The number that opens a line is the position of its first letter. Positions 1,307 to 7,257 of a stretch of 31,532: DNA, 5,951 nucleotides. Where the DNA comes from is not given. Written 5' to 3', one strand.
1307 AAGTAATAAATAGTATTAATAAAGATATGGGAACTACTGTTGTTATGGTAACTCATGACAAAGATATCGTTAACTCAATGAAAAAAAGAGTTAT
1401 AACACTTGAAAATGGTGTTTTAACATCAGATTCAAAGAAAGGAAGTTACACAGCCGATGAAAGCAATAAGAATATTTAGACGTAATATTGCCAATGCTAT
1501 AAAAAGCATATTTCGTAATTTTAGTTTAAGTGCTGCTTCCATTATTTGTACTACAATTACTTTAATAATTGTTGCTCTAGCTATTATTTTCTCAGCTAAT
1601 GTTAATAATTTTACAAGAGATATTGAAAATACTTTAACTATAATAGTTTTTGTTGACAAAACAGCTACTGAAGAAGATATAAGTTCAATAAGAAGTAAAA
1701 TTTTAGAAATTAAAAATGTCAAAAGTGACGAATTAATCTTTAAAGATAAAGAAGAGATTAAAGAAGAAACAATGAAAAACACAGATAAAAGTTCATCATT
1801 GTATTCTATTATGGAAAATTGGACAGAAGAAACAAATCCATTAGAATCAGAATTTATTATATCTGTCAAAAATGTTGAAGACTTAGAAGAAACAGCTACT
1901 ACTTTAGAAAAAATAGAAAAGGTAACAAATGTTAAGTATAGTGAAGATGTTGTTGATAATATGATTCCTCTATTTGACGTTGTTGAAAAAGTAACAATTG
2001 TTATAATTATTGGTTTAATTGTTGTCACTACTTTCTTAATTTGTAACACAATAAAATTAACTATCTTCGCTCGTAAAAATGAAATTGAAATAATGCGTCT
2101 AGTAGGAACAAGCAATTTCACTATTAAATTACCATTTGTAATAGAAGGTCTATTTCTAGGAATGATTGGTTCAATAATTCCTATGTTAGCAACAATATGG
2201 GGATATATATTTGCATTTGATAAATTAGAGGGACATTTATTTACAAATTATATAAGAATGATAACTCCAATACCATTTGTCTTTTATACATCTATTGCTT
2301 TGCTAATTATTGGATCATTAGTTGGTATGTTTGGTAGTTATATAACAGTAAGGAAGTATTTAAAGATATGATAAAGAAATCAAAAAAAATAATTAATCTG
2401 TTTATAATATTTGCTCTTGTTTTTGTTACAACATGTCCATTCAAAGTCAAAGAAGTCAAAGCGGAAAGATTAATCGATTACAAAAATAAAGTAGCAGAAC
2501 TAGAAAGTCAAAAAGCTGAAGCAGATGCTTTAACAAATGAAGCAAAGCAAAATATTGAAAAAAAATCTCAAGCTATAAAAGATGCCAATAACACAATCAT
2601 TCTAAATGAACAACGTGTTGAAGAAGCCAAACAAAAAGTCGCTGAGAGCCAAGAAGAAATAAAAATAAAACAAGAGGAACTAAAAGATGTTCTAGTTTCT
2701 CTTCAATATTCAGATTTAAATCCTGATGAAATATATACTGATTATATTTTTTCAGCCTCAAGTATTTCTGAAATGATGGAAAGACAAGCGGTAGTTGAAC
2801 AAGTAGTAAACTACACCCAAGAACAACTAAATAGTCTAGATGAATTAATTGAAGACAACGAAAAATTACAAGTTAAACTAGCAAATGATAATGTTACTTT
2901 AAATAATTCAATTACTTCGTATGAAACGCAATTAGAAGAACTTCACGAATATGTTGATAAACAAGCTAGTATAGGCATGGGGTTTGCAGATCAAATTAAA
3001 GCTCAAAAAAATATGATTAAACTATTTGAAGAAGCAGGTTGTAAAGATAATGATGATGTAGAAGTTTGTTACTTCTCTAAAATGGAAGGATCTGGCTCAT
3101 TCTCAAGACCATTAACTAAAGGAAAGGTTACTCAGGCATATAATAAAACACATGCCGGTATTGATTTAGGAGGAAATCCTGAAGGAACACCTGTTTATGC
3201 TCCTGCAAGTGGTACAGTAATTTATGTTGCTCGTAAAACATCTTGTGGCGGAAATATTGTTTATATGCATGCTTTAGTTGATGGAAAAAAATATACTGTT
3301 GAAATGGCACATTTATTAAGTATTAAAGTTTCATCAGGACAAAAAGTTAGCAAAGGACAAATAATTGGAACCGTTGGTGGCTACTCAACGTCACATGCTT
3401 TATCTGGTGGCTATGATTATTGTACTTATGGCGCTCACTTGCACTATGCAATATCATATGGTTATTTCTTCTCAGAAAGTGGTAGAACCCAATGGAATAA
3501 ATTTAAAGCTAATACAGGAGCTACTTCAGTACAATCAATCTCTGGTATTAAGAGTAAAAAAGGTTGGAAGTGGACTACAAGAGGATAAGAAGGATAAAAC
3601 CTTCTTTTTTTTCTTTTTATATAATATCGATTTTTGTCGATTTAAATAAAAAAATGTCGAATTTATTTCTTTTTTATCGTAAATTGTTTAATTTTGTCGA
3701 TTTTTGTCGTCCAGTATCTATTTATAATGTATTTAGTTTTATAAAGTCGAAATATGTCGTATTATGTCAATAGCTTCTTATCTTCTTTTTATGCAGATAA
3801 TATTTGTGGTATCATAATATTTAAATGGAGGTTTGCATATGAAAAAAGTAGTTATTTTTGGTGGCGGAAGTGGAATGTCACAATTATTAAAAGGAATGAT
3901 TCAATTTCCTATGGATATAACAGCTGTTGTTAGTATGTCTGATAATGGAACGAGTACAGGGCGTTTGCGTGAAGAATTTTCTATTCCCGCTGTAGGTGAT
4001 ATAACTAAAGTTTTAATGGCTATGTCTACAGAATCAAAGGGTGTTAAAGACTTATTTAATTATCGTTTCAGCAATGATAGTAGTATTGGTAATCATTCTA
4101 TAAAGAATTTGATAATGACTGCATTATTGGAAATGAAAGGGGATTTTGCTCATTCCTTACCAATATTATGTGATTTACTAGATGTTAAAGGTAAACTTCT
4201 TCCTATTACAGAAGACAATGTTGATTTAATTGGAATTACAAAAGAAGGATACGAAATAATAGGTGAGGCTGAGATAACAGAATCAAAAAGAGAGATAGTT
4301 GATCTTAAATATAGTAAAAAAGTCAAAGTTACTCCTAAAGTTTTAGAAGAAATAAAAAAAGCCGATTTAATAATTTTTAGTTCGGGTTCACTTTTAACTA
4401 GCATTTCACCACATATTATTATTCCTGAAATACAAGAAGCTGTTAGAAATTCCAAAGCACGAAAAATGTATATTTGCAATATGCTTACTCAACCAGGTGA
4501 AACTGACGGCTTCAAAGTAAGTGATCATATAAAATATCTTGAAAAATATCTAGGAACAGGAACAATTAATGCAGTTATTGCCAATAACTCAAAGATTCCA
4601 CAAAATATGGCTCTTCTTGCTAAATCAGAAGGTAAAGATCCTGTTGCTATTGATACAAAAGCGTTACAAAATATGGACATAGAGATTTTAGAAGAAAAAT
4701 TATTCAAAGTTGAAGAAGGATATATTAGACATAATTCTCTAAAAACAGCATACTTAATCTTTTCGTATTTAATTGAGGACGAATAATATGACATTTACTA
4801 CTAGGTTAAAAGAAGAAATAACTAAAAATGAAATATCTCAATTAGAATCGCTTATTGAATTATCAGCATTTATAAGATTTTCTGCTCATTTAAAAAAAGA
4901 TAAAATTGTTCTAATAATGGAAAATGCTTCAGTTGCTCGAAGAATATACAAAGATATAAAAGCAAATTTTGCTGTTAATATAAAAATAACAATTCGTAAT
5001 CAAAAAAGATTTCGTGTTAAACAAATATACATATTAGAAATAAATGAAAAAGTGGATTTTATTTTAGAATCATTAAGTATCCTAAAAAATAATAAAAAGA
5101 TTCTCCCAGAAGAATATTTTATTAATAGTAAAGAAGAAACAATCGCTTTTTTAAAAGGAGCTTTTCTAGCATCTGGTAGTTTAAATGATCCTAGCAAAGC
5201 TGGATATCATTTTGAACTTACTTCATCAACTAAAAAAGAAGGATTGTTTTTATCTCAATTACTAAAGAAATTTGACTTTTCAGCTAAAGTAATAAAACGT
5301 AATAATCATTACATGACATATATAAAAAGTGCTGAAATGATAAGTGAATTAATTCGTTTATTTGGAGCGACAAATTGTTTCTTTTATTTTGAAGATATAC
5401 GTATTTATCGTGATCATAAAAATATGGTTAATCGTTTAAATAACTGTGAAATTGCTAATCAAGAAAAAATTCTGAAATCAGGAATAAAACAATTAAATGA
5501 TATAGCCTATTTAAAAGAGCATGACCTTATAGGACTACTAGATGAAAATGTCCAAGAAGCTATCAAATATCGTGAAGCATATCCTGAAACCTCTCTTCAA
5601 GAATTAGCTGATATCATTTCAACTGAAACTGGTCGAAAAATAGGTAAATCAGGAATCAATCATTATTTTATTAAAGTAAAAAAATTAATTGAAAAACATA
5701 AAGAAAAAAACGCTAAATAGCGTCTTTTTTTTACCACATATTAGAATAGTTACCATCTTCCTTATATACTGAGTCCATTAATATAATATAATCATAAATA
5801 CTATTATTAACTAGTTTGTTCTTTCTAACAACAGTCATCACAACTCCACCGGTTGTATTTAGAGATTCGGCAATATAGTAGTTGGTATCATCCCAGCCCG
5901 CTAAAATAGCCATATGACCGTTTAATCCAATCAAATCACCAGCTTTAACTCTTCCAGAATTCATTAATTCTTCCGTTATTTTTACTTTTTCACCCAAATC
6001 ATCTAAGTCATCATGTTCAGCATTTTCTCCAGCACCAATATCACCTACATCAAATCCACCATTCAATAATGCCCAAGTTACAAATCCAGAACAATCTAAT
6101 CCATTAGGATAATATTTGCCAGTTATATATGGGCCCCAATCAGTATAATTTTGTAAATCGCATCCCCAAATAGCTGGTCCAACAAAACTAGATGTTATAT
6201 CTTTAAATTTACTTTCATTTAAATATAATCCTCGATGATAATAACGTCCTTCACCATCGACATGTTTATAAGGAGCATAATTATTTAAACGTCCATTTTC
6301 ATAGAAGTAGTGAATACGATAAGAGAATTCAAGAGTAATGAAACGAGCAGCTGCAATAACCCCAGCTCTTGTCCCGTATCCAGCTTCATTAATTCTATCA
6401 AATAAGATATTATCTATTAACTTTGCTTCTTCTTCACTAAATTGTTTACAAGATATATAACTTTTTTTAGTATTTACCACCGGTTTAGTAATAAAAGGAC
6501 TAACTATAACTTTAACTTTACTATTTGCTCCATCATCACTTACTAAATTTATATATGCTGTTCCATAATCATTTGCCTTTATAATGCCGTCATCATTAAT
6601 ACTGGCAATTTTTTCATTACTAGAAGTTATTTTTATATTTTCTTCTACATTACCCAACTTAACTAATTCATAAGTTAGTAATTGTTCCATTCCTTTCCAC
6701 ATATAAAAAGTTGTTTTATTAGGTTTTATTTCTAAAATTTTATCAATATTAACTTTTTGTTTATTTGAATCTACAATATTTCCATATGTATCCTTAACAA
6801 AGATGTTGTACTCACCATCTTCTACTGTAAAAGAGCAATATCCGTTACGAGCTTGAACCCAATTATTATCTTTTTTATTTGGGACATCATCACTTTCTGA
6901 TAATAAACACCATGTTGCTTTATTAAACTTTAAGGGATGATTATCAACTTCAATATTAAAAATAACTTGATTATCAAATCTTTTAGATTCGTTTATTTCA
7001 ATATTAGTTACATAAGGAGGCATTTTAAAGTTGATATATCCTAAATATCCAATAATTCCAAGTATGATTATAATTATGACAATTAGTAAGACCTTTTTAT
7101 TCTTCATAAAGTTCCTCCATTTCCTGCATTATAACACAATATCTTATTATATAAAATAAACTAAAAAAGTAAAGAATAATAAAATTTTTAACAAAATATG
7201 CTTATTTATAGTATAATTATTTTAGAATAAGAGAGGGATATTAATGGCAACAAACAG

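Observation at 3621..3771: Exactly 10-bp-phased array of Spo0A-box-like heptamers upstream of yvcK-whiA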

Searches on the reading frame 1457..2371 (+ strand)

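Call 8: search_protein_families(library=pfam, proteins=[window:1457-2371:+])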
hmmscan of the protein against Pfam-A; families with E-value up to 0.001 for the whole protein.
window:1457-2371:+ (304 aa): 2 families
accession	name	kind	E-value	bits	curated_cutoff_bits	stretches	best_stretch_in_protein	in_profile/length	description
PF18075.7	FtsX_ECD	-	4.7e-11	43.6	23.5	1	61-159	2-96/96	FtsX extracellular domain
PF02687.27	FtsX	-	2.8e-09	37.5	25.5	1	181-303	1-117/120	FtsX-like permease C-terminal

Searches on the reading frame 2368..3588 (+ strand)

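Call 8: search_protein_families(library=pfam, proteins=[window:2368-3588:+])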
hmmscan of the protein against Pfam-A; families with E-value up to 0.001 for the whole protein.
window:2368-3588:+ (406 aa): 2 families
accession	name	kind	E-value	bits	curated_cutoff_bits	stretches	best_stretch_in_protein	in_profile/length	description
PF01551.29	Peptidase_M23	-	9.4e-19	67.9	28.7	1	261-363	2-88/96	Peptidase family M23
PF24568.1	CC_PcsB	-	2e-05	24.8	27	1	92-167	2-72/75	Peptidoglycan hydrolase PcsB, coiled-coil domain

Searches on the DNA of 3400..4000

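Call 46: search_rna_families(source=window, start=3400, end=4000, threshold=evalue, max_evalue=1)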
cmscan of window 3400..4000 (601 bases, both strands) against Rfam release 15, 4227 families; matches with E-value up to 1: 1.
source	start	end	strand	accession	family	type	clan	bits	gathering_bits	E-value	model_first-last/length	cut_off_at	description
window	3577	3641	+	RF00459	MPMV_package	Cis-reg;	-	17.7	54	0.11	210-279/279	no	Mason-Pfizer monkey virus packaging signal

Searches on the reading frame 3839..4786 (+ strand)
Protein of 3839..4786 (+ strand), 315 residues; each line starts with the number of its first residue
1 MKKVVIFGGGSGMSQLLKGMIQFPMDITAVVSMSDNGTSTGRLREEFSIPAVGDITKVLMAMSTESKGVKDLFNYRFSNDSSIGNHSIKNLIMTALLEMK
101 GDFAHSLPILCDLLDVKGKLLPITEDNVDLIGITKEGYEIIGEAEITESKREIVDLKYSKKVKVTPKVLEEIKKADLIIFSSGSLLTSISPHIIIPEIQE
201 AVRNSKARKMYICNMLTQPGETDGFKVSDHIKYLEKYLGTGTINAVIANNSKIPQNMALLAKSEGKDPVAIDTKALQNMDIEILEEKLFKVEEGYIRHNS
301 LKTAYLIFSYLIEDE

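Call 8: search_protein_families(library=pfam, proteins=[window:3839-4786:+])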
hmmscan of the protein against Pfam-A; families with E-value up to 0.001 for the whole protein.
window:3839-4786:+ (315 aa): 1 family
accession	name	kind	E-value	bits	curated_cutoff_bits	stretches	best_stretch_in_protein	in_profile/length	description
PF01933.23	CofD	-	4.7e-88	295.6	30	1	4-288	1-289/290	2-phospho-L-lactate transferase CofD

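Call 40: find_related_loci(query=window:3839-4786:+, collection=metagenome_contigs, flank=1500)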
Query window:3839-4786:+ (315 aa) in metagenome_contigs; peptide patterns used: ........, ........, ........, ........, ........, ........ (x = any residue, [..] = any of these).
600 stretches matched a pattern (row limit reached: there are more); 19 encode a relative of the query (tblastn E <= 1e-3); 19 distinct loci.
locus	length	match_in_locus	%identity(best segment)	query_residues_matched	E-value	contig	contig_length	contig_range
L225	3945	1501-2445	79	1-315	5e-171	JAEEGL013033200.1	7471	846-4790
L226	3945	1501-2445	77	1-315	7e-171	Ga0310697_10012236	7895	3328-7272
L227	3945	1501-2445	76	1-315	3e-169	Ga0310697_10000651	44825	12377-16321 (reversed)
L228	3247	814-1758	77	1-315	5e-176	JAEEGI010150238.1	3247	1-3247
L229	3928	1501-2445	76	1-315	8e-169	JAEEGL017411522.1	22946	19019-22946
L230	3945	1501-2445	78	1-315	2e-166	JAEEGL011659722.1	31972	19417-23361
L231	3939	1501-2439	76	1-313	2e-165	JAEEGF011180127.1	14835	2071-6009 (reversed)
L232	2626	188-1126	76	1-313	2e-170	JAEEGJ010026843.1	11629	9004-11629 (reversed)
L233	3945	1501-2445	75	1-315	7e-164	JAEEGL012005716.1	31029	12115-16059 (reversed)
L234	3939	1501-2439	77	1-313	6e-163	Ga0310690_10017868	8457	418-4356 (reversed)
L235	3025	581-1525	76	1-315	7e-166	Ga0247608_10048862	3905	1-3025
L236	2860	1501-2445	73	1-315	2e-158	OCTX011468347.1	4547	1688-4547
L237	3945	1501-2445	72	1-315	8e-155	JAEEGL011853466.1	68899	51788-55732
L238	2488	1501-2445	71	1-315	1e-156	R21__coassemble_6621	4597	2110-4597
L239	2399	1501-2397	75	1-299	6e-149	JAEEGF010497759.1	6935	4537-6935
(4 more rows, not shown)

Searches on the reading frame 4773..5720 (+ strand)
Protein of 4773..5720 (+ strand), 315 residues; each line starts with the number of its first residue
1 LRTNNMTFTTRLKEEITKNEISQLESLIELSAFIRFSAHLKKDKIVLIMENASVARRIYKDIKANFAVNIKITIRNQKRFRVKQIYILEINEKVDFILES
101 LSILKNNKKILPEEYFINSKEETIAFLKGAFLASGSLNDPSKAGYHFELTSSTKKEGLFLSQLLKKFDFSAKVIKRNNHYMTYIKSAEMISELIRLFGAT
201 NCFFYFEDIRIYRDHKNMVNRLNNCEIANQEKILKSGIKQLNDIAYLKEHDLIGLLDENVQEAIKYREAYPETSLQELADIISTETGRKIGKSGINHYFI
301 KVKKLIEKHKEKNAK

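Call 8: search_protein_families(library=pfam, proteins=[window:4773-5720:+])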
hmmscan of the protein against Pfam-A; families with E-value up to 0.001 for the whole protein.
window:4773-5720:+ (315 aa): 3 families
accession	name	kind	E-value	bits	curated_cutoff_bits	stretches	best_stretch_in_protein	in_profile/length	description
PF14527.11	LAGLIDADG_WhiA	-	2.3e-25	89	23.2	1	125-215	3-92/93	WhiA LAGLIDADG-like domain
PF02650.20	HTH_WhiA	-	1.7e-24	86.5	27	1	219-305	1-83/84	WhiA C-terminal HTH domain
PF10298.14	WhiA_N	-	6.6e-15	55.4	23.4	1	26-104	4-86/86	WhiA N-terminal LAGLIDADG-like domain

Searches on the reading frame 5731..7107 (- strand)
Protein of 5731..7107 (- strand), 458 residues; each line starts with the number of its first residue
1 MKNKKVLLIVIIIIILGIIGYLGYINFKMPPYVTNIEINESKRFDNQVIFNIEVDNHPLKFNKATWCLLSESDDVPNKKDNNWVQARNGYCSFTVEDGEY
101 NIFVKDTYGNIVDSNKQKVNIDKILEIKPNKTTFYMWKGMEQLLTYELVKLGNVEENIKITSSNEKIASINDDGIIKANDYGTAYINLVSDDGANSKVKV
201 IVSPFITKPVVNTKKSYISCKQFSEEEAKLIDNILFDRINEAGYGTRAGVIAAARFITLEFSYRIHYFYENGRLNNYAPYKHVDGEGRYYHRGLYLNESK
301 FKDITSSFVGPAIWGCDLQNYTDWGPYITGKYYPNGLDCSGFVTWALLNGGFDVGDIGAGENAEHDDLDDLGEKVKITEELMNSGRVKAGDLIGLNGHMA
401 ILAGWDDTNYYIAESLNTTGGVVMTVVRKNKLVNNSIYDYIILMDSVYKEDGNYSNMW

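Call 8: search_protein_families(library=pfam, proteins=[window:5731-7107:-])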
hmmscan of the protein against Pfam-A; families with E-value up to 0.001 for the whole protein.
window:5731-7107:- (458 aa): 2 families
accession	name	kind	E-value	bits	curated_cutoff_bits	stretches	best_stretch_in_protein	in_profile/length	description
PF02368.24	Big_2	-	0.00035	20.9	22.8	1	153-199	31-77/79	Bacterial Ig-like domain (group 2)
PF00877.26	NLPC_P60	-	0.00066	20.1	23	0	326-424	3-88/105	NlpC/P60 family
